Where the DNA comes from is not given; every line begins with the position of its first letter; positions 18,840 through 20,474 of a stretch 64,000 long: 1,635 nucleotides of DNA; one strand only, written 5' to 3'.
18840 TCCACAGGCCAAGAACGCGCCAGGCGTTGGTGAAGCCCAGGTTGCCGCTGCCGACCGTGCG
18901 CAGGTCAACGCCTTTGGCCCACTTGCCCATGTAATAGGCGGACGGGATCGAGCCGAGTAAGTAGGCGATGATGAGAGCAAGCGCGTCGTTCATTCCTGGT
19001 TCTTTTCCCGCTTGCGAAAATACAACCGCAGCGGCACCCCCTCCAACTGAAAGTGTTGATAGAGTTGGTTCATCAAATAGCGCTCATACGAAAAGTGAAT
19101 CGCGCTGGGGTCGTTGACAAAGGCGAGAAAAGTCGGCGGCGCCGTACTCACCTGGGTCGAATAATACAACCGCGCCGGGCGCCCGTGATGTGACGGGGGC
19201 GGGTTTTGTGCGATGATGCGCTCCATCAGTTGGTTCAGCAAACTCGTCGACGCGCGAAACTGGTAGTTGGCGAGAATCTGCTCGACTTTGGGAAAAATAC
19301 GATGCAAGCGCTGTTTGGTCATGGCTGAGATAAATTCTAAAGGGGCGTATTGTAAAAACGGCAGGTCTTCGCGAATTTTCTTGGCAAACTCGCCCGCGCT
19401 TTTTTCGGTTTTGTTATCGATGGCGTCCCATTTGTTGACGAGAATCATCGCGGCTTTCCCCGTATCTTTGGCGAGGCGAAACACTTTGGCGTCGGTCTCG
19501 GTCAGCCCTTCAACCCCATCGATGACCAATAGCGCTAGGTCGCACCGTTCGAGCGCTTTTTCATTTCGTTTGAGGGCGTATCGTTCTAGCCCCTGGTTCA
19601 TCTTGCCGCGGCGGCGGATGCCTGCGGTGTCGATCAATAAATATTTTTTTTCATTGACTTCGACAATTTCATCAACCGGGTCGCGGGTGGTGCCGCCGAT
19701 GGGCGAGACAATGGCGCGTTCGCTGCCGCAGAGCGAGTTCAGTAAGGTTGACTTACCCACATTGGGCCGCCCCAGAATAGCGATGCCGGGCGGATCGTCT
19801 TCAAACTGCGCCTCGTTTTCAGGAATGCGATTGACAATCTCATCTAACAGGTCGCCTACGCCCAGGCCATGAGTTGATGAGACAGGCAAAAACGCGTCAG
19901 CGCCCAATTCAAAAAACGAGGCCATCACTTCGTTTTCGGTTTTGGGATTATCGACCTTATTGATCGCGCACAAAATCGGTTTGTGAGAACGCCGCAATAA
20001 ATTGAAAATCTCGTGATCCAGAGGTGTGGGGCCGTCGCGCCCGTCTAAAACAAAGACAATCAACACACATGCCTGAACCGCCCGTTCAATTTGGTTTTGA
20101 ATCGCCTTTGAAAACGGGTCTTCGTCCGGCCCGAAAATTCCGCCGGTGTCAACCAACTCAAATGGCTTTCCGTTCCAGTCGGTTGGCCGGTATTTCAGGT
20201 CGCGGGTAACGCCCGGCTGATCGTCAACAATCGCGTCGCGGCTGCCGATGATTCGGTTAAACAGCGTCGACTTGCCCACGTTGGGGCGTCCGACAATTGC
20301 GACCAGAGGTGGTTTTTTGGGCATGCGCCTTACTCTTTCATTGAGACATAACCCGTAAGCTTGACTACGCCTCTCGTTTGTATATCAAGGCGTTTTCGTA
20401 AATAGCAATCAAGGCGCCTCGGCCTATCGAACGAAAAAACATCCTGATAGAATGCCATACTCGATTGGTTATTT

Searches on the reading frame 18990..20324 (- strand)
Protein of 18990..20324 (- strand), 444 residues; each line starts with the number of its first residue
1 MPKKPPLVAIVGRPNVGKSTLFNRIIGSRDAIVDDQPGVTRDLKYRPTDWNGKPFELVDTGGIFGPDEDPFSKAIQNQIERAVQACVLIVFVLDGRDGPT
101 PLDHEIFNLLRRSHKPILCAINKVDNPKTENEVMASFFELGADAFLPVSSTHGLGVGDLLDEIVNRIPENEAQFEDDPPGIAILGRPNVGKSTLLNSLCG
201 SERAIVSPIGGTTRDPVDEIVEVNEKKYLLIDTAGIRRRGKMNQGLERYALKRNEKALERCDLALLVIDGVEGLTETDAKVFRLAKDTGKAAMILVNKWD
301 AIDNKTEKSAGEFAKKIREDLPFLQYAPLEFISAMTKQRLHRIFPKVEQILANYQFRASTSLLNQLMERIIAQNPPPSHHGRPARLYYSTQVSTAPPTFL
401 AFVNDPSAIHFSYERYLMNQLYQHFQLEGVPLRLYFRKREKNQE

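Call 21: search_protein_families(library=pfam, proteins=[window:18990-20324:-], max_evalue=0.001)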
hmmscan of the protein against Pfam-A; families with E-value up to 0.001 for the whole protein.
window:18990-20324:- (444 aa): 15 families
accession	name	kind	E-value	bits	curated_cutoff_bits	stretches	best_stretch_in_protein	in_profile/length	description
PF01926.29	MMR_HSR1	-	5.4e-59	197.7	21.9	2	8-123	2-113/113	50S ribosome-binding GTPase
PF14714.11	KH_dom-like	-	3.5e-31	107.8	27.3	1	357-437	1-81/81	KH-domain-like of EngA bacterial GTPase enzymes, C-terminal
PF00009.33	GTP_EFTU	-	6.4e-26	91.5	26.5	2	8-168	6-187/188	Elongation factor Tu GTP binding domain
PF02421.24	FeoB_N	-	1.2e-20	74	27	2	8-127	3-118/156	Ferrous iron transport protein B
PF00350.29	Dynamin_N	-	1.8e-13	51.3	27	0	181-217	1-36/168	Dynamin family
PF04548.22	AIG1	-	1.2e-10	41.5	27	1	9-108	4-105/212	AIG1 family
PF03193.22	RsgA_GTPase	-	9.8e-09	35.7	30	0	100-237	40-169/174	RsgA GTPase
PF00005.33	ABC_tran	-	5.2e-06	27.5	25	0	181-205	14-38/137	ABC transporter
PF02492.25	cobW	-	1.1e-05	25.6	20.7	0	220-324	77-179/180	CobW/HypB/UreG, nucleotide-binding domain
PF13401.12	AAA_22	-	1.5e-05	25.7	27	0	7-111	7-105/130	AAA domain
PF13238.12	AAA_18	-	4.7e-05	24.3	29.4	0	181-271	1-80/128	AAA domain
PF08477.19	Roc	-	8.1e-05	23.3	27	0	181-243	2-73/119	Ras of Complex, Roc, domain of DAPkinase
PF03266.21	NTPase_1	-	0.00011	22.5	23.9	0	8-26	2-20/168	NTPase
PF05621.17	TniB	-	0.00061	19.7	22.4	0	3-26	33-56/189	Bacterial TniB protein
PF00071.28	Ras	-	0.00066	19.7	21.6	0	182-245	3-67/162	Ras family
